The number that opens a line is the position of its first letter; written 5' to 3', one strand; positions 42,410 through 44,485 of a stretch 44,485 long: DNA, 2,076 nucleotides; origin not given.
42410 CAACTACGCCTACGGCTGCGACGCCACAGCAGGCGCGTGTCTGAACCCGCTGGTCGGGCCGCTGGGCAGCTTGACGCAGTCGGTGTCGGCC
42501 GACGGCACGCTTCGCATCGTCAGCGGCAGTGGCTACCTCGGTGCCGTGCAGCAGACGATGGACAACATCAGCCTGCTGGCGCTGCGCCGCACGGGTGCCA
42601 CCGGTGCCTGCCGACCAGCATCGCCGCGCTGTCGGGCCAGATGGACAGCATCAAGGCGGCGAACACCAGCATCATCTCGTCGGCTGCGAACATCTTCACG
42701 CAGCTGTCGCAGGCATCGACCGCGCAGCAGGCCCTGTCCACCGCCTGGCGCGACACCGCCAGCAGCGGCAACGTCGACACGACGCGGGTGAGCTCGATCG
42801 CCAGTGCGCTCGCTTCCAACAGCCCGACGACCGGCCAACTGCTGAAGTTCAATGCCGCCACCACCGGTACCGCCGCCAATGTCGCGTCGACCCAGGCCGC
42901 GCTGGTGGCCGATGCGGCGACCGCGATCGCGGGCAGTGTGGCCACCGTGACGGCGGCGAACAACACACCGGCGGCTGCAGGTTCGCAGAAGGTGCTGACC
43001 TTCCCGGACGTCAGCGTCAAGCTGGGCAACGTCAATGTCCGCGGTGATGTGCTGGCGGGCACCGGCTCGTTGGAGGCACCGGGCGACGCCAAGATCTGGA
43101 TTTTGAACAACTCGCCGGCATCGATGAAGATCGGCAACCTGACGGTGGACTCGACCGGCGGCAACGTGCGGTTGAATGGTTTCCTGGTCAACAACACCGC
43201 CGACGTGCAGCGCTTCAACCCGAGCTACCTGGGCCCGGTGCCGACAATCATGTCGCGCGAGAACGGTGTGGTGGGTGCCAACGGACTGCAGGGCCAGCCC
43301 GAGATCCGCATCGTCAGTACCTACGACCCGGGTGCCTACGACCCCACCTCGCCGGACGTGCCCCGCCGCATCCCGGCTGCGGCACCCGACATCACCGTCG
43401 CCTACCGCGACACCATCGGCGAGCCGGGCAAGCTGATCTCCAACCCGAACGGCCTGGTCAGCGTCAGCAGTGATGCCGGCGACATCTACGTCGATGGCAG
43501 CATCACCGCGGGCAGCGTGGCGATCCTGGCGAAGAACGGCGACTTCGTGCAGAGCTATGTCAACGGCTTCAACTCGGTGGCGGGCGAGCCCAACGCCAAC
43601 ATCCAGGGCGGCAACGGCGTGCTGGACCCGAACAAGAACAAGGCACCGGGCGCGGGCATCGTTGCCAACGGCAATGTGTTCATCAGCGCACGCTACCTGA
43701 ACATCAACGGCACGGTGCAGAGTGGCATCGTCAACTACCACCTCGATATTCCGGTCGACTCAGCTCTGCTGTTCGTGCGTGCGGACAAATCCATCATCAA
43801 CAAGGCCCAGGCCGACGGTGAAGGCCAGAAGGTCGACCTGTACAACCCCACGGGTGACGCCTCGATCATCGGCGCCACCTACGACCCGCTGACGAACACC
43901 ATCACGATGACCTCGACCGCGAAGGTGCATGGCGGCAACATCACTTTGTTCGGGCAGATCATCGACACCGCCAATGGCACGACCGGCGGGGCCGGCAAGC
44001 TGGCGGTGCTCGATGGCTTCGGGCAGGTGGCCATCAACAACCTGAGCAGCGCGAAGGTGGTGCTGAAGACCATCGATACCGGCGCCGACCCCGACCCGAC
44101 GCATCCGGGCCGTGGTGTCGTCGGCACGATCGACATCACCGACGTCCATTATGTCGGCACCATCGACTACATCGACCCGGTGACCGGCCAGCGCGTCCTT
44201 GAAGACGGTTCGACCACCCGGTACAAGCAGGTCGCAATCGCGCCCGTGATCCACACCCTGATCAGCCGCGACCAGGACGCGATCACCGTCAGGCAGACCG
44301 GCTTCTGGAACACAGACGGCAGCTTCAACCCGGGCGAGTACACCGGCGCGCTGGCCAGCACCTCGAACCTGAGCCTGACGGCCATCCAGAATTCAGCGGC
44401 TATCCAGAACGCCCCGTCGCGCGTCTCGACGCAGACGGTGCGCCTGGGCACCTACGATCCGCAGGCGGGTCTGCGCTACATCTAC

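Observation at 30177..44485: Giant (>4,760-codon) LktA/FHA-like filamentous exoprotein gene running off the window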

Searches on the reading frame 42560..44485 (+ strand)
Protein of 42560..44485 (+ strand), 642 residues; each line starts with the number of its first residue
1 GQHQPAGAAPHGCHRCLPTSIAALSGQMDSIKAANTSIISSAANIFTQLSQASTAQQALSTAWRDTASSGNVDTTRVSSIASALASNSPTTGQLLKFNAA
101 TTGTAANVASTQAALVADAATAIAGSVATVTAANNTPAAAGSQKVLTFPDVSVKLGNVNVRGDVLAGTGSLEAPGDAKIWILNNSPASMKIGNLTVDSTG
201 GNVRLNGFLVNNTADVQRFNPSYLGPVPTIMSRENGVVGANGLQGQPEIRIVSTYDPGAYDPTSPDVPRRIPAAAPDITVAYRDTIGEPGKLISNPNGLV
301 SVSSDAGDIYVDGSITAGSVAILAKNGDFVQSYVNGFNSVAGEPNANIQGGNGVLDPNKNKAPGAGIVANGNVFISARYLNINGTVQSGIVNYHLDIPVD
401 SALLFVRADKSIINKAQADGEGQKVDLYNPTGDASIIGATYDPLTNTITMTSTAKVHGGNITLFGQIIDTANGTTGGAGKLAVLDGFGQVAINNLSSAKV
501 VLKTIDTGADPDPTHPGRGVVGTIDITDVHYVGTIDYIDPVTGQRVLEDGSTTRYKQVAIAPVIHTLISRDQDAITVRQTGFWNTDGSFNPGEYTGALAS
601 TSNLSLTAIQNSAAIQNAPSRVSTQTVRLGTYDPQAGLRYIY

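Call 6: search_protein_families(library=pfam, proteins=[window:42560-44485:+], max_evalue=0.01)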
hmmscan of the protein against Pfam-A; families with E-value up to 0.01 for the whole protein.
window:42560-44485:+ (642 aa): 0 families

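Call 7: search_protein_families(library=ncbifam, proteins=[window:42560-44485:+], max_evalue=0.01)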
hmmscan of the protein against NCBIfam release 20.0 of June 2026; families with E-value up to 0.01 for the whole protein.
window:42560-44485:+ (642 aa): 0 families

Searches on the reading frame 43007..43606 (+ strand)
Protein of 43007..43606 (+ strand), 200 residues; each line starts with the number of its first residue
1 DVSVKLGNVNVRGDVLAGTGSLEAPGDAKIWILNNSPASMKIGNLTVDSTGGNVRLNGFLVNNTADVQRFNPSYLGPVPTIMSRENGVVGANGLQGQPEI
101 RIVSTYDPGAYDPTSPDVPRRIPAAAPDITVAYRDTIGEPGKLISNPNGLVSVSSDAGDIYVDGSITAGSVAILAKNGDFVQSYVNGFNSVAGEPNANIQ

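Call 70: find_homologous_proteins(query=window:43007-43606:+, max_evalue=0.001)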
Query window:43007-43606:+ (200 aa): 4 proteins with E <= 0.001 among 231 candidates.
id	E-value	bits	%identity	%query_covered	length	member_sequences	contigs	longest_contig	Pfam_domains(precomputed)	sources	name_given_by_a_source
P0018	6.1e-58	214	67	80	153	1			-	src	-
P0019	3.3e-49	185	73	66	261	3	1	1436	-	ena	-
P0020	4.7e-23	100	56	50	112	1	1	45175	-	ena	-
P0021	1.7e-15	75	85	24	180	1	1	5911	-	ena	-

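Call 71: find_encoding_contigs(protein=P0020, flank=10000, max_places=3)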
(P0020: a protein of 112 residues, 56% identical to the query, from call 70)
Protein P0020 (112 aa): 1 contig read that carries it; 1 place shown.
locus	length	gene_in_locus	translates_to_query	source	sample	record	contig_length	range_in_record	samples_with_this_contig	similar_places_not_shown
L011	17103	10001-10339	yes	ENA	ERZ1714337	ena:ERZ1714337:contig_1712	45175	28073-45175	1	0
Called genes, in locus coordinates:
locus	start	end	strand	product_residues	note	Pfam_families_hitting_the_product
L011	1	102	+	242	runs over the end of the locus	-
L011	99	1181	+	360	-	-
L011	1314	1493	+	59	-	-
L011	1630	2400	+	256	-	-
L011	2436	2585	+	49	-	-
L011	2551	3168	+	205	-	-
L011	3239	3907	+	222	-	-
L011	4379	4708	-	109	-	-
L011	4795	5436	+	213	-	-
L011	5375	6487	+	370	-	-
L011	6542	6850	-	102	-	-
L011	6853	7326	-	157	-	-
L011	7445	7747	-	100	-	-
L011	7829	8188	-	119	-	-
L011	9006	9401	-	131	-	-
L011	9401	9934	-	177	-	-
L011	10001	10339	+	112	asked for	-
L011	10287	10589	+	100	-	-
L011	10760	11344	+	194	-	-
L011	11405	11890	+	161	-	-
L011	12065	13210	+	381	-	-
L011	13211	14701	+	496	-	-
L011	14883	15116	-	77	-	-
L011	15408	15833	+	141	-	PF08479:POTRA_2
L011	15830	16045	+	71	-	-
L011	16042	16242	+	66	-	-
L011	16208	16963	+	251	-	-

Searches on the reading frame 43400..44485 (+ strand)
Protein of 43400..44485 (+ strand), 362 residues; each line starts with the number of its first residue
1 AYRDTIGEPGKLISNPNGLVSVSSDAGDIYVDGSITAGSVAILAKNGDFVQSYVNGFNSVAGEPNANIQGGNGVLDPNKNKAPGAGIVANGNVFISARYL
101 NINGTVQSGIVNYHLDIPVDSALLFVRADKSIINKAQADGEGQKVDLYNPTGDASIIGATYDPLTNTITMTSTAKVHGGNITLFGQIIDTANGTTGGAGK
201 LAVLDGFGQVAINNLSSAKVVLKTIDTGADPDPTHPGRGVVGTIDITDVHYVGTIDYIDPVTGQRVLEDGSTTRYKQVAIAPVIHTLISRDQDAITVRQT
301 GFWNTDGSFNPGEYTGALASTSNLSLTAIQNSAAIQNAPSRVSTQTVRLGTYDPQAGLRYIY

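Call 21: find_related_loci(query=window:43400-44485:+, collection=metagenome_contigs, flank=10000)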
Query window:43400-44485:+ (362 aa) in metagenome_contigs; peptide patterns used: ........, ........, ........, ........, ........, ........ (x = any residue, [..] = any of these).
123 stretches matched a pattern; 3 encode a relative of the query (tblastn E <= 1e-3); 3 distinct loci.
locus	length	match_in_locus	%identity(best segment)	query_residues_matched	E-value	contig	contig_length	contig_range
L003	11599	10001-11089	90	1-362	0e+0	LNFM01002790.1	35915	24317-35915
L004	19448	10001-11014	35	4-362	7e-48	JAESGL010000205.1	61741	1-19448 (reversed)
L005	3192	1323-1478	58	13-64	3e-11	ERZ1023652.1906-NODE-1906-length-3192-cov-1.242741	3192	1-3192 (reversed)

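Call 24: search_protein_families(library=pfam, proteins=[L004:15909-17537:+, L004:17562-18284:+, L004:11-1210:+, L004:11015-15874:+], max_evalue=0.01)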
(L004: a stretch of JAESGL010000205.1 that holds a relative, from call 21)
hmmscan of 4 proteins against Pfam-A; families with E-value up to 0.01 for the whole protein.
L004:15909-17537:+ (542 aa): 3 families
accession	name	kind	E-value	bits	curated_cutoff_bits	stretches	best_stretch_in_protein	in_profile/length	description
PF03865.19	ShlB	-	2.3e-19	70.4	22.7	1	210-503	1-310/311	Haemolysin secretion/activation protein ShlB/FhaC/HecB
PF08479.16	POTRA_2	-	5.6e-19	68.2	24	1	74-149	1-76/76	POTRA domain, ShlB-type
PF01103.29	Omp85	-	6.3e-05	23.1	24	1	385-520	142-306/325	Omp85 superfamily domain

L004:17562-18284:+ (240 aa): 1 family
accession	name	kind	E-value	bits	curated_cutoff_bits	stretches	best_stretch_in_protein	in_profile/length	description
PF07277.16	SapC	-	7e-61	206.1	28.9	1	22-239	1-220/220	SapC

L004:11-1210:+ (400 aa): 0 families

L004:11015-15874:+ (1619 aa): 0 families

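Call 27: search_protein_families(library=ncbifam, proteins=[L004:15909-17537:+, L004:17562-18284:+, L004:11-7510:+, L004:7511-15874:+], max_evalue=0.01)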
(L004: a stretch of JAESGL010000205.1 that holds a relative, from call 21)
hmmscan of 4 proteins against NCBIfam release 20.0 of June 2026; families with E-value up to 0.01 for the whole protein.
L004:15909-17537:+ (542 aa): 3 families
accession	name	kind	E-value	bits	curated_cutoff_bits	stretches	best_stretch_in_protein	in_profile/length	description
NF058613.1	OMPAssmBamADein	equivalog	7.2e-06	24.2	1050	1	111-205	222-311/857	outer membrane protein assembly factor BamA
TIGR00992.1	3a0901s03IAP75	subfamily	0.0018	16.6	1163.25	0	85-156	200-271/718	IAP75 family chloroplast envelope protein translocase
NF047779.1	Omp85_fam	subfamily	0.0076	15.7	200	0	437-509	319-399/423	Omp85 family outer membrane protein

L004:17562-18284:+ (240 aa): 0 families

L004:11-7510:+ (2500 aa): 1 family
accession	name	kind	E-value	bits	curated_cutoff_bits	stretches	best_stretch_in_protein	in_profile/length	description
NF012206.1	LktA_tand_53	repeat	3.5e-55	184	50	11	1402-1454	1-53/53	tandem repeat-containing filamentous protein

L004:7511-15874:+ (2787 aa): 0 families

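Call 83: search_protein_families(library=pfam, proteins=[L004:9002-15871:+], max_evalue=1)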
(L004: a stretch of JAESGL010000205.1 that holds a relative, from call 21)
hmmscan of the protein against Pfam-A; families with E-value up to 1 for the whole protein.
L004:9002-15871:+ (2290 aa): 0 families
